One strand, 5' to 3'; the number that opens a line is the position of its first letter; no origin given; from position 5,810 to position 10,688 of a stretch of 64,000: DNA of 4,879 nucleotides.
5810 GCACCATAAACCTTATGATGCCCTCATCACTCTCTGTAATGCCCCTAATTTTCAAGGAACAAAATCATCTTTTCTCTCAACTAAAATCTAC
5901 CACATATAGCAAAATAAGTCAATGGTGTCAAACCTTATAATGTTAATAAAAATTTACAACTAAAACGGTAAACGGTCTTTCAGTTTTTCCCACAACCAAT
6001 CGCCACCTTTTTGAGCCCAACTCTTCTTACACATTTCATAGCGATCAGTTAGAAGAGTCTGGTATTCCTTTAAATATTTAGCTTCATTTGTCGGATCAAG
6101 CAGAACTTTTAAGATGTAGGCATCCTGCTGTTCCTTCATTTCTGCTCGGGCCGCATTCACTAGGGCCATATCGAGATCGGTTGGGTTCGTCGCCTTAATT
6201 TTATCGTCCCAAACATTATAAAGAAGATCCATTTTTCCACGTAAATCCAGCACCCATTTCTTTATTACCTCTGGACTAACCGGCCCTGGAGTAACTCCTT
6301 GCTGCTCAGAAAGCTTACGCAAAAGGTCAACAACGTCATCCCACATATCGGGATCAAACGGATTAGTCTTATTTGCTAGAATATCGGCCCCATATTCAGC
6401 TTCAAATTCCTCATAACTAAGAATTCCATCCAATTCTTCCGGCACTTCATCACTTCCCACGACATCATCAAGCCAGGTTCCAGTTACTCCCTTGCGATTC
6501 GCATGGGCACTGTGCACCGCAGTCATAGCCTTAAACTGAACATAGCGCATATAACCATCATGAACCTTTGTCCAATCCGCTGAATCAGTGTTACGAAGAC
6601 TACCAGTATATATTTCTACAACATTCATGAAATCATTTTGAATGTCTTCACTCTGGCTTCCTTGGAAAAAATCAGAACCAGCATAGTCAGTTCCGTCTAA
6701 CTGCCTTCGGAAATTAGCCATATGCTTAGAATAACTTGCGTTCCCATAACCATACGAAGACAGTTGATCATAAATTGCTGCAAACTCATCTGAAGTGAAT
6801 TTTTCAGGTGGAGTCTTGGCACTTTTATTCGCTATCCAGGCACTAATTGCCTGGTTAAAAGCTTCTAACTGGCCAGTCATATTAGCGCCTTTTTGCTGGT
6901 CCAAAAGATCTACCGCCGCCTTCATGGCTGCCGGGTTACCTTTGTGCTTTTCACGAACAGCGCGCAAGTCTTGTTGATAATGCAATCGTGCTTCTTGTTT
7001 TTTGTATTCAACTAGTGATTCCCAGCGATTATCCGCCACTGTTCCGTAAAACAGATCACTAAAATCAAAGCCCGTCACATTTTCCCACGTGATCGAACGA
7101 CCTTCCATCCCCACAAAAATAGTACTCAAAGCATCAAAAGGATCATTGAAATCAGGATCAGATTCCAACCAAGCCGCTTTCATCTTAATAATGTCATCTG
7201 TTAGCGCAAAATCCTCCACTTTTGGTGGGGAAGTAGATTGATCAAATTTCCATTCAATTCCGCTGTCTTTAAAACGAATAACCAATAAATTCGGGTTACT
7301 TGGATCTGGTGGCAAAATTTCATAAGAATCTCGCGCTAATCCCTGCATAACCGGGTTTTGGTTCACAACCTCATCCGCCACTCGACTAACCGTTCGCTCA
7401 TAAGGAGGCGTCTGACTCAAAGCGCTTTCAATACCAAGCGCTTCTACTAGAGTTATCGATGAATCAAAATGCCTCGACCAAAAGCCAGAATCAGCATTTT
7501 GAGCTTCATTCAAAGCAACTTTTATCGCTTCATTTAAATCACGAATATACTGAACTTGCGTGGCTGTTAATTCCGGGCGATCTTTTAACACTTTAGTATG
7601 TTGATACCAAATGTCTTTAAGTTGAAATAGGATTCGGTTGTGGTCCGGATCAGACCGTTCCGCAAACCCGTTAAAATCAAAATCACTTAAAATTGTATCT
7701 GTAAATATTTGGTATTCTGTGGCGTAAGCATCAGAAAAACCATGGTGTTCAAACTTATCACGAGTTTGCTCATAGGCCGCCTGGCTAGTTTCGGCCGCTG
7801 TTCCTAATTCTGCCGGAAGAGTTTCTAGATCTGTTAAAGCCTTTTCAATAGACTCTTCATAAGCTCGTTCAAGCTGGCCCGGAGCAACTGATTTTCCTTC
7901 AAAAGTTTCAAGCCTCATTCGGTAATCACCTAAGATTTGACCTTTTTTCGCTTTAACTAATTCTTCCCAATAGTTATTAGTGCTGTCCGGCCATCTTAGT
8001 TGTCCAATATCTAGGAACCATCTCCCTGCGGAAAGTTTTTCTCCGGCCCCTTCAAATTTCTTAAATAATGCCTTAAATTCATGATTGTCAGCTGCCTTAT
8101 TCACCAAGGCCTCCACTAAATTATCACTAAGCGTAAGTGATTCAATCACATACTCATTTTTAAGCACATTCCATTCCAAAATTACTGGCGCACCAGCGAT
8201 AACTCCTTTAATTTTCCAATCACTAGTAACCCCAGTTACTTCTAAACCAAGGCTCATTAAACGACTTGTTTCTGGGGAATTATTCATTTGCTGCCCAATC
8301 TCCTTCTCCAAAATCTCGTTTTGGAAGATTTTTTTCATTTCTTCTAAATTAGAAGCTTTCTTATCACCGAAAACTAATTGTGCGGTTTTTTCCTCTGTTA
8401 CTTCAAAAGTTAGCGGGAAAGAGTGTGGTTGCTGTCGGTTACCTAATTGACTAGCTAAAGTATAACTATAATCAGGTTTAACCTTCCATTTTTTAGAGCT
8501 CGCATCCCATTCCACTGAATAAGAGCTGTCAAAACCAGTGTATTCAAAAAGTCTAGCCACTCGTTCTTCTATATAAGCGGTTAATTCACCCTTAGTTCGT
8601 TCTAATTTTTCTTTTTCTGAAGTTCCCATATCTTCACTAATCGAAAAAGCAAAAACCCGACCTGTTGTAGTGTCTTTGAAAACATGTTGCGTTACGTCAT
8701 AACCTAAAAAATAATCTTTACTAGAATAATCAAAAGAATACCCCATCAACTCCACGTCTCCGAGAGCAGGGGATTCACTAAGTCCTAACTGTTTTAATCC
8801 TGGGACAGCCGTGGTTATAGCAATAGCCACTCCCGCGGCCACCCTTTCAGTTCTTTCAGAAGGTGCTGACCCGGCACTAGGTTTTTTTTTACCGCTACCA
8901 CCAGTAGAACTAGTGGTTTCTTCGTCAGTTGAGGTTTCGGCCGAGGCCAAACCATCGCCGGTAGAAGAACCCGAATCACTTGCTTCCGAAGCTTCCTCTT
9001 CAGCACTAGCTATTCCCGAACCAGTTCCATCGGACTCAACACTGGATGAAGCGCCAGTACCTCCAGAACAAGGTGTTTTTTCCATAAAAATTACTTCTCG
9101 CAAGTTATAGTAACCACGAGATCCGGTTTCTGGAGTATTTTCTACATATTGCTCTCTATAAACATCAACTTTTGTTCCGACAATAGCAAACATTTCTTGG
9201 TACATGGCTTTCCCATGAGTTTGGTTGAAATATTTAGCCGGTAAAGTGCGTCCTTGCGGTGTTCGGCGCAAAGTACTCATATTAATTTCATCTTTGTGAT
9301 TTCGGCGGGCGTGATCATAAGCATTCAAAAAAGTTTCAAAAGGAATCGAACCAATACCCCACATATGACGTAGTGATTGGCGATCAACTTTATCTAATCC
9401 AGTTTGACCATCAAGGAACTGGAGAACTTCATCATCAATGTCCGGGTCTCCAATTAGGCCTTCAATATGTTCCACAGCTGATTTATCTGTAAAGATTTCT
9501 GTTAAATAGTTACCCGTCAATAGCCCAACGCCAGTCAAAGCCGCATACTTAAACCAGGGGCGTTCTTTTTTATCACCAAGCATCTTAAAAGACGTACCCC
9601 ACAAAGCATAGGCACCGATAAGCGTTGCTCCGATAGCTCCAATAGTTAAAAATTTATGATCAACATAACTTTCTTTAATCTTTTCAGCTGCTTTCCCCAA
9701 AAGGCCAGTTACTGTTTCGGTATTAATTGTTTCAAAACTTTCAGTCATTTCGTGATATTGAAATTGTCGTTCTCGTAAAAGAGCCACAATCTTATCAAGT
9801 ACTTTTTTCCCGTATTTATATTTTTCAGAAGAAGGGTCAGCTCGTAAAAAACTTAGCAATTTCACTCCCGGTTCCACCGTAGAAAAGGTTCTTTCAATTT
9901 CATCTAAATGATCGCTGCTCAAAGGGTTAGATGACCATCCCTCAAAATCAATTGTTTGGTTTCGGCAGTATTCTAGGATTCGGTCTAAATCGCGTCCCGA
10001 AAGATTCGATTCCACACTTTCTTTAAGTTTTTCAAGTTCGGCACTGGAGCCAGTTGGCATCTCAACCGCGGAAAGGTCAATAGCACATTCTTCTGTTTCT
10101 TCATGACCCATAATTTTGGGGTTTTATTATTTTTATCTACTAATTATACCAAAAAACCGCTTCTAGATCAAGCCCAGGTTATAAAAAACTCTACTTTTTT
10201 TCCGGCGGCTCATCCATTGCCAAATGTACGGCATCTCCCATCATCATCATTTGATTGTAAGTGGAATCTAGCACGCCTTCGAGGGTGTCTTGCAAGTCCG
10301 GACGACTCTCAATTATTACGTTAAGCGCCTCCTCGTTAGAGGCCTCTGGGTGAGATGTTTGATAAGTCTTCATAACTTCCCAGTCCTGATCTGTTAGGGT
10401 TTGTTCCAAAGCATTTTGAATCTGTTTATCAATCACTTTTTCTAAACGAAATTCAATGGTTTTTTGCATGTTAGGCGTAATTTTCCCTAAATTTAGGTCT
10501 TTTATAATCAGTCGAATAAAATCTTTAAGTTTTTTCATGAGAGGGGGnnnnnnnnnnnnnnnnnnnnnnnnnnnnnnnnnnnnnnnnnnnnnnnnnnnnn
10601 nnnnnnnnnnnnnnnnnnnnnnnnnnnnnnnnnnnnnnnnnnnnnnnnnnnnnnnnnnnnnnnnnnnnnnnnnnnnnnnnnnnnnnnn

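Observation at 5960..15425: Promoter-led operon of three orphan genes encoding two giant proteins (1605 aa and 1383 aa) and a 115-aa acidic protein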

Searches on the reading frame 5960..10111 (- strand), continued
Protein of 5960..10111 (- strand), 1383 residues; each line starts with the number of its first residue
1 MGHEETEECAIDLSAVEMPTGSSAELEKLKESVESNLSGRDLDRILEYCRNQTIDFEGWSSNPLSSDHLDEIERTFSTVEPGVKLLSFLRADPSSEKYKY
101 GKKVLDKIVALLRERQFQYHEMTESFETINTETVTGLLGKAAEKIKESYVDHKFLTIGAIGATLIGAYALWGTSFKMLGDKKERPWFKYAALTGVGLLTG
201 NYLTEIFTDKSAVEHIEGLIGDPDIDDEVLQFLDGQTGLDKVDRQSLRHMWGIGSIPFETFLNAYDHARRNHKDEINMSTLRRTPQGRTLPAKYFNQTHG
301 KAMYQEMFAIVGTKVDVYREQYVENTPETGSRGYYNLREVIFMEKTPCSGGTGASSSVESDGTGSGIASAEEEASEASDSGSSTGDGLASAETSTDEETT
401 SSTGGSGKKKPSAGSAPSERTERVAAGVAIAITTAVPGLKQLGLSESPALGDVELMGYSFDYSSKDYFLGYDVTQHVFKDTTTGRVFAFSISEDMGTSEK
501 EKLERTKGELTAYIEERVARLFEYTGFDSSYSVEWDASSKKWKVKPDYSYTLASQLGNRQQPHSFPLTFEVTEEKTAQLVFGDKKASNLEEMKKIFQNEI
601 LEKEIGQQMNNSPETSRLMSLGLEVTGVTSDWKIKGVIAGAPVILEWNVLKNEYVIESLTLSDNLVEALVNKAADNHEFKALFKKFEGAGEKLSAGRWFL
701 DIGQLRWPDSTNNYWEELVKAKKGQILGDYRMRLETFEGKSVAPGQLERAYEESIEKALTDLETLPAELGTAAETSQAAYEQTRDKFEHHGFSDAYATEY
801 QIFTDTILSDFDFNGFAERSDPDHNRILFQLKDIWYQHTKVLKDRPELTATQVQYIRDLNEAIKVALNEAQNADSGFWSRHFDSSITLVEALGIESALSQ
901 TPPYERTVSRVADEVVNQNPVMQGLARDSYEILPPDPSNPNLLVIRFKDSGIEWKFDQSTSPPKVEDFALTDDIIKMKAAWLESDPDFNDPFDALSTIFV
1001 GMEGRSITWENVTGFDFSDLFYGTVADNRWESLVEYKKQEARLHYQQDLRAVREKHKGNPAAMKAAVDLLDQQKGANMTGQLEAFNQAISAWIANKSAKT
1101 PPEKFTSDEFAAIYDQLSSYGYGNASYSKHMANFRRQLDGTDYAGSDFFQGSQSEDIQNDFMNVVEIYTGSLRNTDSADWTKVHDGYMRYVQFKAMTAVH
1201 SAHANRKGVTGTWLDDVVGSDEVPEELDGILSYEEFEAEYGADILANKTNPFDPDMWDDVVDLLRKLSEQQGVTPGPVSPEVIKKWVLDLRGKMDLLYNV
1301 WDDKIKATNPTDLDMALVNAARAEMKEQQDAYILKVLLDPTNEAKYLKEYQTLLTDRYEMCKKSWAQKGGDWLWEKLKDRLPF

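Call 100: find_related_loci(query=A1, collection=viral_contigs, flank=5000)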
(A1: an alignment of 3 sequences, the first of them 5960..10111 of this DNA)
Query A1 (1383 aa) in viral_contigs; peptide patterns used: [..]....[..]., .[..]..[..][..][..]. (x = any residue, [..] = any of these).
445 stretches matched a pattern, but none encodes a relative of the query by tblastn (E <= 1e-3).

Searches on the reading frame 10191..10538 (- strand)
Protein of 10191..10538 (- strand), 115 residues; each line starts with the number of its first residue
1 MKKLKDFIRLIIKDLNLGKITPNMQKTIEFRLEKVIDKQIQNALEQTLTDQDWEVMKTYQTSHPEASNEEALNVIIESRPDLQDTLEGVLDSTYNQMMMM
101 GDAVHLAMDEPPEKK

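Call 6: search_protein_families(library=pfam, proteins=[window:10191-10538:-], max_evalue=1)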
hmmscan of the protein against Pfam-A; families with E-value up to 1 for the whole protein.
window:10191-10538:- (115 aa): 6 families
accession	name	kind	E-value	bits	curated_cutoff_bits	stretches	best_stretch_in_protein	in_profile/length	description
PF18162.6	Arc_C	-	0.0098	16.2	31.9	1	50-104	23-78/83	Arc C-lobe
PF14005.11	YpjP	-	0.023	15.1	27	1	12-75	14-78/134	YpjP-like protein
PF15467.11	SGIII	-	0.028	14.1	27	1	7-71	149-356/449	Secretogranin-3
PF05215.19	Spiralin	-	0.036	15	25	1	13-76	3-65/81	Spiralin domain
PF14357.11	DUF4404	-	0.048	14.8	27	1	28-68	29-69/83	Domain of unknown function (DUF4404)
PF10969.13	DUF2771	-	0.051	14.2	23.8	1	31-89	39-101/128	Protein of unknown function (DUF2771)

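Call 7: search_protein_families(library=ncbifam, proteins=[window:10191-10538:-], max_evalue=1)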
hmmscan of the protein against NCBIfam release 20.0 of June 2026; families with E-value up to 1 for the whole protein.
window:10191-10538:- (115 aa): 2 families
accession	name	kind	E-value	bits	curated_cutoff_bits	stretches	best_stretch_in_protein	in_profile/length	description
NF009726.0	PRK13253.1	subfamily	0.061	13.6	65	1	19-79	20-78/98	citrate lyase subunit gamma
TIGR01608.1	citD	equivalog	0.072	13.7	63.5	1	19-79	20-78/94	citrate lyase acyl carrier protein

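Call 69: search_protein_families(library=pfam, alignment_id=A9, max_evalue=1)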
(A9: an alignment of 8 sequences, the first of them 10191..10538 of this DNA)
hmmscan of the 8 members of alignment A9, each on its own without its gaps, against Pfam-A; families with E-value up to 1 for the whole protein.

A. member 1, window:10191-10538:- (115 aa): 6 families
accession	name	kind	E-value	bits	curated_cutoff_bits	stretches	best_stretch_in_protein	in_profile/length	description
PF18162.6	Arc_C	-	0.0098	16.2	31.9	1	50-104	23-78/83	Arc C-lobe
PF14005.11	YpjP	-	0.023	15.1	27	1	12-75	14-78/134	YpjP-like protein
PF15467.11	SGIII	-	0.028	14.1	27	1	7-71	149-356/449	Secretogranin-3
PF05215.19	Spiralin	-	0.036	15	25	1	13-76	3-65/81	Spiralin domain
PF14357.11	DUF4404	-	0.048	14.8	27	1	28-68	29-69/83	Domain of unknown function (DUF4404)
PF10969.13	DUF2771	-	0.051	14.2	23.8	1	31-89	39-101/128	Protein of unknown function (DUF2771)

B. families by the number of members that match (of 8 scanned): 17 families
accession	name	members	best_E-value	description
PF22481.1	DUF6985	1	0.0019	Domain of unknown function (DUF6985)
PF21100.3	MCM_C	1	0.0023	MCM protein C-terminal winged helix-turn-helix domain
PF18162.6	Arc_C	1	0.0098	Arc C-lobe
PF14005.11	YpjP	1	0.023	YpjP-like protein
PF25245.1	TPR_At1g68980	1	0.024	At1g68980, TPR repeats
PF15467.11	SGIII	1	0.028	Secretogranin-3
PF05215.19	Spiralin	1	0.036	Spiralin domain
PF14357.11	DUF4404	1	0.048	Domain of unknown function (DUF4404)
PF10969.13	DUF2771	1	0.051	Protein of unknown function (DUF2771)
PF05697.18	Trigger_N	1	0.054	Bacterial trigger factor protein (TF)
PF25189.1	Tad8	1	0.054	Type II Thoeris inhibitor Tad8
PF23075.1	zf-C2H2_ZNF462_11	1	0.1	Zinc finger protein 462, C2H2 zinc finger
PF18809.6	PBECR1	1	0.14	phage-Barnase-EndoU-ColicinE5/D-RelE like nuclease1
PF11294.13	DUF3095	1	0.18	Protein of unknown function (DUF3095)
PF11148.14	DUF2922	1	0.18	Protein of unknown function (DUF2922)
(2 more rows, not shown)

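Call 95: search_protein_families(library=phrogs, proteins=[window:10191-10538:-], max_evalue=0.01)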
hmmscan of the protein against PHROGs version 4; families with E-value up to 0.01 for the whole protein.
window:10191-10538:- (115 aa): 0 families

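Call 96: search_protein_families(library=padloc, proteins=[window:10191-10538:-], max_evalue=0.01)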
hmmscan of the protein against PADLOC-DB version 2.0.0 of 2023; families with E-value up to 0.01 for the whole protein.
window:10191-10538:- (115 aa): 0 families

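Call 102: search_solved_structures(query=A9, max_evalue=1)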
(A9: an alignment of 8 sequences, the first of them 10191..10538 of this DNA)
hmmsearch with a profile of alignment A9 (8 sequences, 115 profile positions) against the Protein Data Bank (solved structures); distinct sequences matched with E-value up to 1: 24.
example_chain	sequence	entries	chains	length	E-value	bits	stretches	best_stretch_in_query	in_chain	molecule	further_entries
6fsq_A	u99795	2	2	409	0.0001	25.7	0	30-56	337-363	alphaRep A3_bGFPD | A3_bGFPD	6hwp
6ft5_A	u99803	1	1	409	0.00028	24.2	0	24-54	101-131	alphaRep A3_A3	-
9sah_A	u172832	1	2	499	0.00032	24.1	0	18-56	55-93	E4-NB2 synthetic fusion protein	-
4zv6_A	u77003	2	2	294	0.0022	21.4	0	29-55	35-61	AlphaRep-7 | alpha-Rep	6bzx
6gx7_E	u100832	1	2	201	0.0084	19.5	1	24-77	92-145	iiiA5 ALPHAREP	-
6gwd_G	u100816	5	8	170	0.012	18.9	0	27-57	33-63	iiH5 ALPHAREP | iih5 Alpha Repeating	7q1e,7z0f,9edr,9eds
8aw4_A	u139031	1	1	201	0.017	18.5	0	32-56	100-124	ALPHAREP bB-E3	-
5dcq_A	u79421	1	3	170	0.024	18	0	25-55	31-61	artificial repeat proteins (alphaREP3)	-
9t1m_A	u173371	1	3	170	0.033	17.6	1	24-59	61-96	Alpha Rep E4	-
9rhz_A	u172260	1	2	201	0.04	17.3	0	31-55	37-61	ALPHAREP bE5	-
3ltj_A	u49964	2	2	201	0.044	17.2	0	25-55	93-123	AlphaRep-4 | bA3-2: binder of A3 protein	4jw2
3ltm_A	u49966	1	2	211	0.052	16.9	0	24-55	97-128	Alpha-Rep4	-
4xl5_C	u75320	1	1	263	0.057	16.8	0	19-53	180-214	bGFP-A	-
3ogh_B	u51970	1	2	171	0.13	15.7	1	69-105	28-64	Protein yciE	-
7p0h_A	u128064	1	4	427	0.19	15.1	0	21-56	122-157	Helicobacter pylori ComF fused to an artificial alphaREP crystallization helper (named B2)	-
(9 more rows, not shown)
